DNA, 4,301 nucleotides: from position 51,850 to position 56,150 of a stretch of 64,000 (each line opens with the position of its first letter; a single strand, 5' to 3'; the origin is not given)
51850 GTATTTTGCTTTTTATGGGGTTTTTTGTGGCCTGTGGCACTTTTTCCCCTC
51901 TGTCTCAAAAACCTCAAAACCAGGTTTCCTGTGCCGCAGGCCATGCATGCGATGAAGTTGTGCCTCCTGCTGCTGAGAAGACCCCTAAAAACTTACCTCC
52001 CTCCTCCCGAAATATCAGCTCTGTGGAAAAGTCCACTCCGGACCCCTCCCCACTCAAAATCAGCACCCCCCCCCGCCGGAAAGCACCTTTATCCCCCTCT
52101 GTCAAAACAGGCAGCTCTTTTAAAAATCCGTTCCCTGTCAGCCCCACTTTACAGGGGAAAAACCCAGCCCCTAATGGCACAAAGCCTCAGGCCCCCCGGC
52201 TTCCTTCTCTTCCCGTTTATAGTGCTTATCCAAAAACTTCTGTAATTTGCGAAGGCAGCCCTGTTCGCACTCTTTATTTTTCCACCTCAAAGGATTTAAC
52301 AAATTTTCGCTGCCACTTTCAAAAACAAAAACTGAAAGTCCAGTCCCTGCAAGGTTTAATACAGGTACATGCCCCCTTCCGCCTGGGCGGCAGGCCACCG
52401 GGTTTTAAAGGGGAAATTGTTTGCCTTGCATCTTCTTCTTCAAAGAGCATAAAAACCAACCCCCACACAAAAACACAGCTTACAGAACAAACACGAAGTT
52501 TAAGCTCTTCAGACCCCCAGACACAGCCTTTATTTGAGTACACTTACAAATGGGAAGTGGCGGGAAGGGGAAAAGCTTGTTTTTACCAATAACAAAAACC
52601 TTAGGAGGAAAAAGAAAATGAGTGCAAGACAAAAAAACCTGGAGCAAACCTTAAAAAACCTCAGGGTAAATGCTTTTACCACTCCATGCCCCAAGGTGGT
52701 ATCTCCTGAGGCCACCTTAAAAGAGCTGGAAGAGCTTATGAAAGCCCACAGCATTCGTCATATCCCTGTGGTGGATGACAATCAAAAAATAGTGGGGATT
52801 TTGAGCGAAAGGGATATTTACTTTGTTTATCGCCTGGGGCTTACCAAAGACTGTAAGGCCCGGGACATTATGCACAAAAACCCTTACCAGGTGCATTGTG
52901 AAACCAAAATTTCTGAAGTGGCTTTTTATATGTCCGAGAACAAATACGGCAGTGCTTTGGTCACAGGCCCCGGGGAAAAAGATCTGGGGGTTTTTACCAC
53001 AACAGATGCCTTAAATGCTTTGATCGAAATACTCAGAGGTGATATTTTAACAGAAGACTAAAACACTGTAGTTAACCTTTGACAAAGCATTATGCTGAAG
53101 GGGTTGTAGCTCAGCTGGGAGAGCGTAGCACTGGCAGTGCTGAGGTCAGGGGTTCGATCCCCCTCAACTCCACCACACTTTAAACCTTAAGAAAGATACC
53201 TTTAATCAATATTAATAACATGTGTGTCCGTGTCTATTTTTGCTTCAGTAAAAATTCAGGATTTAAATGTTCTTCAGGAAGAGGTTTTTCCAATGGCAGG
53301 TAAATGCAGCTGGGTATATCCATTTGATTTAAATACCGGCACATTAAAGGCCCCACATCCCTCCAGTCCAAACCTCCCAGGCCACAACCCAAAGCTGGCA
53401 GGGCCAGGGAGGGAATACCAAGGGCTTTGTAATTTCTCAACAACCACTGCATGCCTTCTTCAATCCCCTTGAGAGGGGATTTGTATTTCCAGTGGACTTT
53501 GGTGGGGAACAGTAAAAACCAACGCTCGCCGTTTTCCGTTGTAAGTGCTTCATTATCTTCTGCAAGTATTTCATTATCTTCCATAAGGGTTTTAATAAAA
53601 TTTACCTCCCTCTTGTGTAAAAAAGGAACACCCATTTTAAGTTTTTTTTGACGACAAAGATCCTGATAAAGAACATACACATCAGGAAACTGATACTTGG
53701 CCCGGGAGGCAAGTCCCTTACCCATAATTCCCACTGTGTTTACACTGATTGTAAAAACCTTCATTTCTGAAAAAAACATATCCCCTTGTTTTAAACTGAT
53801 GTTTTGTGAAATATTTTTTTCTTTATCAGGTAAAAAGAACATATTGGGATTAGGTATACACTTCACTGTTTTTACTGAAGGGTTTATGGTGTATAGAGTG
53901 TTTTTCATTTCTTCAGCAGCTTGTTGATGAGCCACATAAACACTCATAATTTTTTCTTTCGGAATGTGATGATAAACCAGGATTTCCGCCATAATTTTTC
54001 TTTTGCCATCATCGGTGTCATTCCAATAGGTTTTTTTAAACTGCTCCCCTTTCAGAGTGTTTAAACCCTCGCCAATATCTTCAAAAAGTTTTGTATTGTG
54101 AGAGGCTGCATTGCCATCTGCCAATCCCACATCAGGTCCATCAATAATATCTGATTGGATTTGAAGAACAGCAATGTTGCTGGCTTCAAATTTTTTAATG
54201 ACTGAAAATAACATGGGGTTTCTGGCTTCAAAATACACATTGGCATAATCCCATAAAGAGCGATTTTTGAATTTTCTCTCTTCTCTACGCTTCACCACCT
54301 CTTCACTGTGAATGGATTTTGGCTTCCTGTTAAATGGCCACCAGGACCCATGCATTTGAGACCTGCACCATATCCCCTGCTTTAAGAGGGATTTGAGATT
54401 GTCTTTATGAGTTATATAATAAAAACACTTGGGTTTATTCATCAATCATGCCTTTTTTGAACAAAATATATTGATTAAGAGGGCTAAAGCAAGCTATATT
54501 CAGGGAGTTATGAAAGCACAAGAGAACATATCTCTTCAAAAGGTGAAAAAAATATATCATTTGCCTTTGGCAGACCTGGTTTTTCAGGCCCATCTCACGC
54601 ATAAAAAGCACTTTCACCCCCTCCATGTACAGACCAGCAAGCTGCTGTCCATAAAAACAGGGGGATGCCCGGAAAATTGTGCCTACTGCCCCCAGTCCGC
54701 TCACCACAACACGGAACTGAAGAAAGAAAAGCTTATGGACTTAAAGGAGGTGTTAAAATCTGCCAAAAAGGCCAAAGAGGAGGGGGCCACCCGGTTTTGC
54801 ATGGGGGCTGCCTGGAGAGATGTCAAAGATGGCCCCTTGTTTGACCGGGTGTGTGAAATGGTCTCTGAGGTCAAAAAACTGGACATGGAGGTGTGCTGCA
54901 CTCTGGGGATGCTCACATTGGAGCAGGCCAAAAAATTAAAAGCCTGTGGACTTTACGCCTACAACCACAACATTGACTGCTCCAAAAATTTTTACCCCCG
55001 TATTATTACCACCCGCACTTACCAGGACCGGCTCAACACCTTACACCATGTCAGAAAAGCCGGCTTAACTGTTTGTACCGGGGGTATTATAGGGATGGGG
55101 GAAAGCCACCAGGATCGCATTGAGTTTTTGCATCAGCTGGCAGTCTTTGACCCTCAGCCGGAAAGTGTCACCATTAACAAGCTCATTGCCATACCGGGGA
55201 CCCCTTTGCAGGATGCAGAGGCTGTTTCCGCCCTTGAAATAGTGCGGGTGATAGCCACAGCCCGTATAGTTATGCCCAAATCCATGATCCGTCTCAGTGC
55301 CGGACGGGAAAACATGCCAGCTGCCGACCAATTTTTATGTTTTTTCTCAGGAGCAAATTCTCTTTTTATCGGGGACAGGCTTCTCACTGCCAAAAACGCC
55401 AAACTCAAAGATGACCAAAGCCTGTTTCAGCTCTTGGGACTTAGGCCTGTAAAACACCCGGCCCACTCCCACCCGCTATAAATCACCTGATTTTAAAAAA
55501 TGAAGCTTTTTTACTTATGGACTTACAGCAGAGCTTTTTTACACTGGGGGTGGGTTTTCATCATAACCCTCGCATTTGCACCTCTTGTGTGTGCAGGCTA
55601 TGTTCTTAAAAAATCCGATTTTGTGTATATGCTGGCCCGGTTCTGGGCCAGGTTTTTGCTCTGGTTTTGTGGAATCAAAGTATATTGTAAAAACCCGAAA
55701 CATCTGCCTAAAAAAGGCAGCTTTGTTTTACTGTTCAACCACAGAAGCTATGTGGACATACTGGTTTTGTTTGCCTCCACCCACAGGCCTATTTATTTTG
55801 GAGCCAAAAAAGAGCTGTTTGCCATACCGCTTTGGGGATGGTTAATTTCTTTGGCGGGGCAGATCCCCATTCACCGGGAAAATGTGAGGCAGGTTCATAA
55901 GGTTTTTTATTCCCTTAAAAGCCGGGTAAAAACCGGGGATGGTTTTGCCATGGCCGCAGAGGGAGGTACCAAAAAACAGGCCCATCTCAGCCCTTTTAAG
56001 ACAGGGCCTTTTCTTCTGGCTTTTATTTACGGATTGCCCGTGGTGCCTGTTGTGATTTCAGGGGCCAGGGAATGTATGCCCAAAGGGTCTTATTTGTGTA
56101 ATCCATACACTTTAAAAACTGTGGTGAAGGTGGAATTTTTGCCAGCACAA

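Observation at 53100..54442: DarT-like toxin domain and macrodomain fused in one polypeptide, alone next to tRNA-Ala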

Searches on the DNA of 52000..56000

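Call 68: search_rna_families(source=window, start=52000, end=56000, threshold=evalue, max_evalue=0.1)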
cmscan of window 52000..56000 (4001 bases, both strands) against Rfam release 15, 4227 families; matches with E-value up to 0.1: 1.
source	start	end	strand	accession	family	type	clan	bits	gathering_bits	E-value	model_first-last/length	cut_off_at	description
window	53100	53175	+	RF00023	tmRNA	Gene;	CL00001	40.4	47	7.1e-14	1-374/374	no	transfer-messenger RNA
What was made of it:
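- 53100..53175 (+): tRNA-Ala(GGC). It is a neighbour of the gene, not part of the system. It is the only Rfam hit in 52-56 kb (call 68).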

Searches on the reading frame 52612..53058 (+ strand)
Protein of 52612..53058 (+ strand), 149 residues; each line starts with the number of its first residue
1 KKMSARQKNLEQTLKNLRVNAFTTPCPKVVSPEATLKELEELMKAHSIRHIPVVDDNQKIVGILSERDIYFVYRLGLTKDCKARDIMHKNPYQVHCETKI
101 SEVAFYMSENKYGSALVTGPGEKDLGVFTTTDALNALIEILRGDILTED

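Call 52: search_protein_families(library=pfam, proteins=[window:52612-53058:+], max_evalue=0.0001)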
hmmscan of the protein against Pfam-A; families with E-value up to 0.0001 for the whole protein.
window:52612-53058:+ (149 aa): 1 family
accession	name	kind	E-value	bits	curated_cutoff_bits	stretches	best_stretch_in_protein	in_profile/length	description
PF00571.33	CBS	-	1.4e-23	83.3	24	2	23-70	5-52/57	CBS domain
